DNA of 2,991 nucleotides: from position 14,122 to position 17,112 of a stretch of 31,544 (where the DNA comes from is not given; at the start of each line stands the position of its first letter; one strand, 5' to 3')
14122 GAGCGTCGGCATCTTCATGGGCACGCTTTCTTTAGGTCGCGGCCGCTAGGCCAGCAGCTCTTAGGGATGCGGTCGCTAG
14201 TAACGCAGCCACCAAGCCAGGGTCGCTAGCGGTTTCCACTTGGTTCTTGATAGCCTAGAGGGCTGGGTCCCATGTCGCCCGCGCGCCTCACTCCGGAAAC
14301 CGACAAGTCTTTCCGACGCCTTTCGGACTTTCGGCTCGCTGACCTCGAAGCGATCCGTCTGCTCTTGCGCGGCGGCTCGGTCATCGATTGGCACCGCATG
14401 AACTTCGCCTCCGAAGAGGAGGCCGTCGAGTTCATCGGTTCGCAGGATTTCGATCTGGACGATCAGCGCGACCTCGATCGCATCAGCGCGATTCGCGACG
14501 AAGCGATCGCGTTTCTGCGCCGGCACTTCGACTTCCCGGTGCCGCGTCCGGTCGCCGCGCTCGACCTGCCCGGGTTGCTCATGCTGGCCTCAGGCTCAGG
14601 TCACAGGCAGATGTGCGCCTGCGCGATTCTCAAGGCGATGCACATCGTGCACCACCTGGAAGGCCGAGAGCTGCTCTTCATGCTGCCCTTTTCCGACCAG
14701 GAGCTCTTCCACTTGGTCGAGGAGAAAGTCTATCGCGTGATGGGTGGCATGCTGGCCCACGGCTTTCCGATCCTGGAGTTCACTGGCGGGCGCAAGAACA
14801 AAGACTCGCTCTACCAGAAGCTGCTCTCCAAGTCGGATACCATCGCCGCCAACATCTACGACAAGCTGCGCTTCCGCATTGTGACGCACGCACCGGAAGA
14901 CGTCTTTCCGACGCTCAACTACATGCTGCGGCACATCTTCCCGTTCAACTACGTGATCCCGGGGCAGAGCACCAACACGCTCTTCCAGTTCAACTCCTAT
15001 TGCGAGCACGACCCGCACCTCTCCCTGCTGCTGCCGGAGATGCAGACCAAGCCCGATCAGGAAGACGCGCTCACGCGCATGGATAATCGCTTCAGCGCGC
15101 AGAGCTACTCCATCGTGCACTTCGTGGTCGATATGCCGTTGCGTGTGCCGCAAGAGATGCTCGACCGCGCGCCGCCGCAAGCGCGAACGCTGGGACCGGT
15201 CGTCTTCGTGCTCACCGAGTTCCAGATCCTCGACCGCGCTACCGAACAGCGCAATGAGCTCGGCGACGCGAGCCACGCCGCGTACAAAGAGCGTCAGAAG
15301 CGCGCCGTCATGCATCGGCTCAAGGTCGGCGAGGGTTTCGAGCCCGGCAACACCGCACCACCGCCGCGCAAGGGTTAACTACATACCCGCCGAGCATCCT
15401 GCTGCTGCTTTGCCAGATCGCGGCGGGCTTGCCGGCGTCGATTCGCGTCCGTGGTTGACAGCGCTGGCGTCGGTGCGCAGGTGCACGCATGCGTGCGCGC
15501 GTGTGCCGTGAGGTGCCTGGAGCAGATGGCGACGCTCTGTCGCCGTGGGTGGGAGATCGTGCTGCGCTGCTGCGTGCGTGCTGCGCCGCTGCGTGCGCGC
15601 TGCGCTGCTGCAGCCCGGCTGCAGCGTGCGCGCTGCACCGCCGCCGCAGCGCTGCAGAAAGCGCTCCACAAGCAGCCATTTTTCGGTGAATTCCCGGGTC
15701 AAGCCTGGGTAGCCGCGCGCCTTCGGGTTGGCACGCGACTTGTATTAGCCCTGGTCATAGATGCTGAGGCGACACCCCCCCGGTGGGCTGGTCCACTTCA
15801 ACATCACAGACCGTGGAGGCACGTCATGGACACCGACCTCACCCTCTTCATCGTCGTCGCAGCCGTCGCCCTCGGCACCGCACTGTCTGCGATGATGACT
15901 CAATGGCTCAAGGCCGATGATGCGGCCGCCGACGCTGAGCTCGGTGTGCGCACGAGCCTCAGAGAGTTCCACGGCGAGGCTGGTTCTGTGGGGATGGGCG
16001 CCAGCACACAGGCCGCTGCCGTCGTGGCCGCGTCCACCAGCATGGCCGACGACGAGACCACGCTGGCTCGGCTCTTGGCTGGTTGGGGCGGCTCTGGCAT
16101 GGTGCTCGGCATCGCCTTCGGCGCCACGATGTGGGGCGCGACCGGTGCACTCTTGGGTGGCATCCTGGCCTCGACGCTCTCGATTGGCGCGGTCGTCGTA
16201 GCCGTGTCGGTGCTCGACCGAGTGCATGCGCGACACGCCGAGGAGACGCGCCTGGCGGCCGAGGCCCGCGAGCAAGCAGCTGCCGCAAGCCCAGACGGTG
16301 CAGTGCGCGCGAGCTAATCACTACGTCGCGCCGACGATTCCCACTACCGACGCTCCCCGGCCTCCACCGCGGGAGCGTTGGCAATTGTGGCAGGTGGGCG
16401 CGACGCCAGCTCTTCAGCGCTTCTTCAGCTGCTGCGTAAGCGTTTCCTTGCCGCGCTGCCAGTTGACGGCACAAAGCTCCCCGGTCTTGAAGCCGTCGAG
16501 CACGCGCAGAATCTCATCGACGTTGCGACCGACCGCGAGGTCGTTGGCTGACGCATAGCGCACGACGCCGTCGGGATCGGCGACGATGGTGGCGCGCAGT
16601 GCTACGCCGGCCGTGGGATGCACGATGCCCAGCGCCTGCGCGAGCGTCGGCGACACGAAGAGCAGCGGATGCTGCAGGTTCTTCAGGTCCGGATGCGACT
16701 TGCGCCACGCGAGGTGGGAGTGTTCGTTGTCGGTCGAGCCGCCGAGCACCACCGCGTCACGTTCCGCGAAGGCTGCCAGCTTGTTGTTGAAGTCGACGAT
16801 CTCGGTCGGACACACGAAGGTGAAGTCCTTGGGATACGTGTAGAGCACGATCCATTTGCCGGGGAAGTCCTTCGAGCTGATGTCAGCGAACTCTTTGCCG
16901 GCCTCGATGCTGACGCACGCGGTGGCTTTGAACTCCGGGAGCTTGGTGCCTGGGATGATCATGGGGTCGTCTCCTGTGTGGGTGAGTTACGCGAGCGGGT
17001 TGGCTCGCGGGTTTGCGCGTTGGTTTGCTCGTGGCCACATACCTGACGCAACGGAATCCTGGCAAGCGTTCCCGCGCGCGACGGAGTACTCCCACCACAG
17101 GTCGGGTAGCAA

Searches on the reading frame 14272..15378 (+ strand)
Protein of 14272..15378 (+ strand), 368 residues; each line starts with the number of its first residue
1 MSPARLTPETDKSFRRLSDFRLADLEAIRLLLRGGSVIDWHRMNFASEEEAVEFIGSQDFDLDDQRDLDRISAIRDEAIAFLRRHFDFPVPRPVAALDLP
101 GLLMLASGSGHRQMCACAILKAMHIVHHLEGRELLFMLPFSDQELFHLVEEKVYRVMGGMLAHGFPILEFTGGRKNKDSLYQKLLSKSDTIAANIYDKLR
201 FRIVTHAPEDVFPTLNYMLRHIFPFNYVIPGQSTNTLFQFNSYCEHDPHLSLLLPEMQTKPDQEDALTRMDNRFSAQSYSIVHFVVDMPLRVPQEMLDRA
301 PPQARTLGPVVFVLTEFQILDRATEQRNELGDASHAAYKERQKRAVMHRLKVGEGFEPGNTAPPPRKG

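Call 66: search_protein_families(library=pfam, proteins=[window:14272-15378:+], max_evalue=0.01)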
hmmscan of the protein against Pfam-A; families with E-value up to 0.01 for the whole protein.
window:14272-15378:+ (368 aa): 1 family
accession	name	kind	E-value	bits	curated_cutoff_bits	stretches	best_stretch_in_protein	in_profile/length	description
PF04607.23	RelA_SpoT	-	0.00012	22.8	27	1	175-342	4-112/113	Region found in RelA / SpoT proteins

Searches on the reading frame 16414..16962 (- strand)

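Call 66: search_protein_families(library=pfam, proteins=[window:16414-16962:-], max_evalue=0.01)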
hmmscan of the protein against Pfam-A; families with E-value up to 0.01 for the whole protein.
window:16414-16962:- (182 aa): 2 families
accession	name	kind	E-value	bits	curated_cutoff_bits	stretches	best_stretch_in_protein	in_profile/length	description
PF00578.27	AhpC-TSA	-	1.9e-27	96.1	26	1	5-136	2-123/124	AhpC/TSA family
PF08534.16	Redoxin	-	1.5e-10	41.5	26.6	1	5-143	3-137/148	Redoxin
